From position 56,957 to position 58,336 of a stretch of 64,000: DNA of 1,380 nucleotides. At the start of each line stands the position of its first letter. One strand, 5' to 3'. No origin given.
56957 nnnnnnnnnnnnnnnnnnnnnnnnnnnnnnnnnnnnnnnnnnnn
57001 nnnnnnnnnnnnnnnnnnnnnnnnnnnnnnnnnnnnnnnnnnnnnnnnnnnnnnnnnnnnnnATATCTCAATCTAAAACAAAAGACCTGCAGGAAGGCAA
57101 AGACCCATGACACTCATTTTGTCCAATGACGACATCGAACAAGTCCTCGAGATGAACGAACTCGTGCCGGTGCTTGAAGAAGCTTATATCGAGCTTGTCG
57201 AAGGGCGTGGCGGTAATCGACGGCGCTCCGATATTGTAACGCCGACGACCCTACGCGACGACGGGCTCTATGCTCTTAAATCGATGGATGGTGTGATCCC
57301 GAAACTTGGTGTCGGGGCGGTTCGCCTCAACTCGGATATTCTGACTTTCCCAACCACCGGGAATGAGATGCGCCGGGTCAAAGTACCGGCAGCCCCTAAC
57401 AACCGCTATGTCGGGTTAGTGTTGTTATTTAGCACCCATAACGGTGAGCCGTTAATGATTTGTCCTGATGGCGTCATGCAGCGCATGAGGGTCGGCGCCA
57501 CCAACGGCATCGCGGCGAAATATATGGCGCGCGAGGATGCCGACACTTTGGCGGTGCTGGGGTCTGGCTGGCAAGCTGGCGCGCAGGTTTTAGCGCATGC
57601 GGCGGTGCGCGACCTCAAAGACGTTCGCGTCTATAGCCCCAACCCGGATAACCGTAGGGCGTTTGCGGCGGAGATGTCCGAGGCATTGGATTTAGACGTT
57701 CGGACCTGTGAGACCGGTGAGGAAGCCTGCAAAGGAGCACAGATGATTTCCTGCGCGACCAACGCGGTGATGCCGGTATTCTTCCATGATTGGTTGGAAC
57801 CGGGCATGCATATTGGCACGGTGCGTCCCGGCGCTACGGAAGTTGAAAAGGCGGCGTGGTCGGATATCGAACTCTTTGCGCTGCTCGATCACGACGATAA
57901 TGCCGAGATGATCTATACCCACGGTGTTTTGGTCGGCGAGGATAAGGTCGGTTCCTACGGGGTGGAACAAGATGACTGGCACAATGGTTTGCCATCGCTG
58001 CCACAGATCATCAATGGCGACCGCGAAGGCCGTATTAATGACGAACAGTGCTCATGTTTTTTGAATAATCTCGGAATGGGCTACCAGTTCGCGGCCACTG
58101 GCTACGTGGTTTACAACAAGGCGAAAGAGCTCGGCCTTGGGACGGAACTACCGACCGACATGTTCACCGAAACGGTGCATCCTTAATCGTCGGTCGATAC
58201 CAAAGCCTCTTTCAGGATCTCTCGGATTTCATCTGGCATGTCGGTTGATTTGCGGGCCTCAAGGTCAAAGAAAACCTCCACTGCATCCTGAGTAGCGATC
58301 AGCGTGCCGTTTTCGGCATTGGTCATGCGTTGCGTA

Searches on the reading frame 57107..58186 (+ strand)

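Call 21: search_protein_families(library=ncbifam, proteins=[window:57107-58186:+], max_evalue=0.00001)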
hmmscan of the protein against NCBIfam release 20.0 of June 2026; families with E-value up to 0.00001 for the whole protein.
window:57107-58186:+ (359 aa): 12 families
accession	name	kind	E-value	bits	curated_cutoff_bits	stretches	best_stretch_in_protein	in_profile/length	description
NF006379.0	PRK08618.1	equivalog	2.8e-35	122.2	417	1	3-348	2-324/326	ornithine cyclodeaminase family protein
TIGR02371.1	ala_DH_arch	equivalog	9.3e-31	107.2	409.15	1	102-347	85-321/325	alanine dehydrogenase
NF004793.0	PRK06141.1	equivalog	4.7e-30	104.7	322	1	102-339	82-311/314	bifunctional Delta(1)-pyrroline-2-carboxylate/Delta(1)-piperideine-2-carboxylate reductase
NF006141.0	PRK08291.1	equivalog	1.3e-29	103.2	408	1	103-347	89-327/330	cyclodeaminase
TIGR02992.1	ectoine_eutC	equivalog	1.7e-26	93.1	471.65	1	102-346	85-323/326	ectoine utilization protein EutC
NF005011.0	PRK06407.1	subfamily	3.8e-24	85.4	337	1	96-256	70-232/302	ornithine cyclodeaminase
NF005762.1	PRK07589.1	equivalog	1.5e-23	83.3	350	1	106-250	89-237/334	ornithine cyclodeaminase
NF045643.1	ImmsucRedBhcD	equivalog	1e-17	64.5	500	1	104-347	86-318/321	iminosuccinate reductase BhcD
NF005296.0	PRK06823.1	equivalog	1.6e-17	63.4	438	1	102-244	84-224/315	ornithine cyclodeaminase family protein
TIGR03944.1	dehyd_SbnB_fam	equivalog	2.5e-16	59.6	326.9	1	102-235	88-224/327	2,3-diaminopropionate biosynthesis protein SbnB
NF004848.0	PRK06199.1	subfamily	2.6e-15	56.4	362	1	102-348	112-370/379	tyramine oxidase subunit B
NF005603.0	PRK07340.1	equivalog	4.8e-10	39.2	266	1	102-258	84-240/307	delta(1)-pyrroline-2-carboxylate reductase family protein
